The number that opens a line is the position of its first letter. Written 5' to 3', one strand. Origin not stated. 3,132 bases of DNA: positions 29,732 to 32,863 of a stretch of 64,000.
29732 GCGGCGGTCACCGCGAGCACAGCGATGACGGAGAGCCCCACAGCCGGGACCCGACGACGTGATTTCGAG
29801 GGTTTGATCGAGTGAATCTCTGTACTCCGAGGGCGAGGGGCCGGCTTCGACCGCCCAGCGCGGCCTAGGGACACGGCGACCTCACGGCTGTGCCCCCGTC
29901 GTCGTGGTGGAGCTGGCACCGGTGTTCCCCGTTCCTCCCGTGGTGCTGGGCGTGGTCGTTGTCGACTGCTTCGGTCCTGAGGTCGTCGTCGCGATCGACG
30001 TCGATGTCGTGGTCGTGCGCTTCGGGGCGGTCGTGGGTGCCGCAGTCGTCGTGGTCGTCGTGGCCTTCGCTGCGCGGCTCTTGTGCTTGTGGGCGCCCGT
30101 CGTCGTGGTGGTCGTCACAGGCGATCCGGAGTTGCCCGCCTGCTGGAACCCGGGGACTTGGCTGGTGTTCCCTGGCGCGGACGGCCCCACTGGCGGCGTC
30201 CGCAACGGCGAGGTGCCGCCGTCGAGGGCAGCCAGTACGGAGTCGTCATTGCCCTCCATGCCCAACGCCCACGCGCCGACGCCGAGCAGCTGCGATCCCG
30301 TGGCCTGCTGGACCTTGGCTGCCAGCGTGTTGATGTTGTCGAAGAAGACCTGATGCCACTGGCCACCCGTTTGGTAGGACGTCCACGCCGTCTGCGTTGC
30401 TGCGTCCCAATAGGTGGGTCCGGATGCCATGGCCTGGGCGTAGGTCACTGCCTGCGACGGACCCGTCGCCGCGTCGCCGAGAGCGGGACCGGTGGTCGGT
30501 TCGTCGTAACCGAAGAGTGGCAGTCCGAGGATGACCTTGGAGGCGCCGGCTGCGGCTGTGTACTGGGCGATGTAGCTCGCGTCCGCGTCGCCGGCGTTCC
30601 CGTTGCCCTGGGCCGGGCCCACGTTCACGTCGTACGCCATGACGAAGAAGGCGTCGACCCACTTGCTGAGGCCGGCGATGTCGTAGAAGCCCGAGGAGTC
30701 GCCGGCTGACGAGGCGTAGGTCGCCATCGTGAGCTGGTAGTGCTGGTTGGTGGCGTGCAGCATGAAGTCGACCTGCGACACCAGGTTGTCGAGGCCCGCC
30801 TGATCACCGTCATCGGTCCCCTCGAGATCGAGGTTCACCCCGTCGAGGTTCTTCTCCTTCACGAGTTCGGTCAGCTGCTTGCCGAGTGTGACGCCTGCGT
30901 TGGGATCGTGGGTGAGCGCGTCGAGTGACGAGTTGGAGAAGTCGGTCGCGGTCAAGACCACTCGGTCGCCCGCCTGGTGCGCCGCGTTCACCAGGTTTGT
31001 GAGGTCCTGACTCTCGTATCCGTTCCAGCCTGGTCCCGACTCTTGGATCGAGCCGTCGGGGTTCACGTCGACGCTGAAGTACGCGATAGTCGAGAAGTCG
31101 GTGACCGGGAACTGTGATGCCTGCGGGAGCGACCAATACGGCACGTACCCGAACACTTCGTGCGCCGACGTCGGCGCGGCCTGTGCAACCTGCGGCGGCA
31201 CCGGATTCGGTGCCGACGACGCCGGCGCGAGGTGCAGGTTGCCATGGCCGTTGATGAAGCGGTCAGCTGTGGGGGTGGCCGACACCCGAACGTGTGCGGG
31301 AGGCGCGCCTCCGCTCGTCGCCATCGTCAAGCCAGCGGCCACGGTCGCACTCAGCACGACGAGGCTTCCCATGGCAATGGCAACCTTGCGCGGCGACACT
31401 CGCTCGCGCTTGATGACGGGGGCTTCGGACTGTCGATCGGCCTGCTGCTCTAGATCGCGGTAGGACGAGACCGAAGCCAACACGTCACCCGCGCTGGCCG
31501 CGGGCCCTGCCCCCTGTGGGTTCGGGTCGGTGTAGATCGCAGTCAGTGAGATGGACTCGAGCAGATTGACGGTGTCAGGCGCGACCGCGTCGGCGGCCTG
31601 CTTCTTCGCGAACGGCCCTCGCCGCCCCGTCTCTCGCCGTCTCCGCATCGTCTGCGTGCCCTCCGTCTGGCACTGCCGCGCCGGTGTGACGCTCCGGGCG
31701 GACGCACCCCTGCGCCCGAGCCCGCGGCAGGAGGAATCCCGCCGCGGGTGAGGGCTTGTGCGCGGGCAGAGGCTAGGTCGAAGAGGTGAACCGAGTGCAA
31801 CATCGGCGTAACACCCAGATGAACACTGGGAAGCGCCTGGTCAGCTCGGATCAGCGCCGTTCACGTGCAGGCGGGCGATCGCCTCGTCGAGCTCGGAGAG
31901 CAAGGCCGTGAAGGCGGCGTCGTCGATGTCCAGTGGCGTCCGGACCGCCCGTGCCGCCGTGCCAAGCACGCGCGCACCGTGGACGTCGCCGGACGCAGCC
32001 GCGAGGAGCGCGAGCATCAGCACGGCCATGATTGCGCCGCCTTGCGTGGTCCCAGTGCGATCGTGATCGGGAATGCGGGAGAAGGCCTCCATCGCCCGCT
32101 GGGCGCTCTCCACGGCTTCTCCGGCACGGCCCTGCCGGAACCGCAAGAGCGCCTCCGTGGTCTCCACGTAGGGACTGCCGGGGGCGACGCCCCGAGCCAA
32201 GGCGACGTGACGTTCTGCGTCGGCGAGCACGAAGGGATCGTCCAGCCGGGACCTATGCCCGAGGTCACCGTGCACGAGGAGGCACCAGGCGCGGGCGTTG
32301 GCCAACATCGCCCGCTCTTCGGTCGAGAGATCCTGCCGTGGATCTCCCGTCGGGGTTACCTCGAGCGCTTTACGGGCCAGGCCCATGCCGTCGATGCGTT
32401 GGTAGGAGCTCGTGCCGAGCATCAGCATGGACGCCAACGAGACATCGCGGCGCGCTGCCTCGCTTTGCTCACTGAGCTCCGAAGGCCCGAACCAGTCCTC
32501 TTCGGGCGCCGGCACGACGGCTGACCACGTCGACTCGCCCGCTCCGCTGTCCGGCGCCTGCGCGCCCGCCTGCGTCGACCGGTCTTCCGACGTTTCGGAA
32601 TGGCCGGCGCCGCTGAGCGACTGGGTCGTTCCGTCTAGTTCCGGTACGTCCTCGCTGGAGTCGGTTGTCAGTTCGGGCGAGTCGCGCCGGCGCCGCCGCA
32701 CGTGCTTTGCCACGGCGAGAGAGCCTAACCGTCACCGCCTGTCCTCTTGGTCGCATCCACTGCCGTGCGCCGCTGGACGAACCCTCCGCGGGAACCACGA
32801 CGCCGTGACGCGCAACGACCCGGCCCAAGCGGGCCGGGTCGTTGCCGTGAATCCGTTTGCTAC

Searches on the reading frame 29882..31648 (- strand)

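Call 9: search_protein_families(library=pfam, proteins=[window:29882-31648:-], max_evalue=0.001)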
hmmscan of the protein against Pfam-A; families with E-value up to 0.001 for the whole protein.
window:29882-31648:- (588 aa): 1 family
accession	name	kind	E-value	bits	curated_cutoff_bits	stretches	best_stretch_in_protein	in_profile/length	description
PF00704.34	Glyco_hydro_18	-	2.5e-23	83.7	29.6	1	165-464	2-316/317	Glycosyl hydrolases family 18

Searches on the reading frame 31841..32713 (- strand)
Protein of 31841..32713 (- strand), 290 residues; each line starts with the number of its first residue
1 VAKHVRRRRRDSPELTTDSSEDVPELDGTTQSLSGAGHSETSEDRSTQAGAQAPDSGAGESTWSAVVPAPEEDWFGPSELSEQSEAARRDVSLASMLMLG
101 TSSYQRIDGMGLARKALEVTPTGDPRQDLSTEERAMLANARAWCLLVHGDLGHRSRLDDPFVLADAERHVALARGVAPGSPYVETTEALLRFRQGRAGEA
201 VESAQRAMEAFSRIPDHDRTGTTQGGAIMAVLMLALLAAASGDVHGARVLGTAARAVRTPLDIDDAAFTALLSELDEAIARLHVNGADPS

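Call 9: search_protein_families(library=pfam, proteins=[window:31841-32713:-], max_evalue=0.001)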
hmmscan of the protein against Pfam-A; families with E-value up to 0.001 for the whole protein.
window:31841-32713:- (290 aa): 1 family
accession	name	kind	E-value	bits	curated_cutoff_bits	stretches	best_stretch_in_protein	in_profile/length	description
PF13424.12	TPR_12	-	2.7e-05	24.7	30.1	1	188-225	10-49/77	Tetratricopeptide repeat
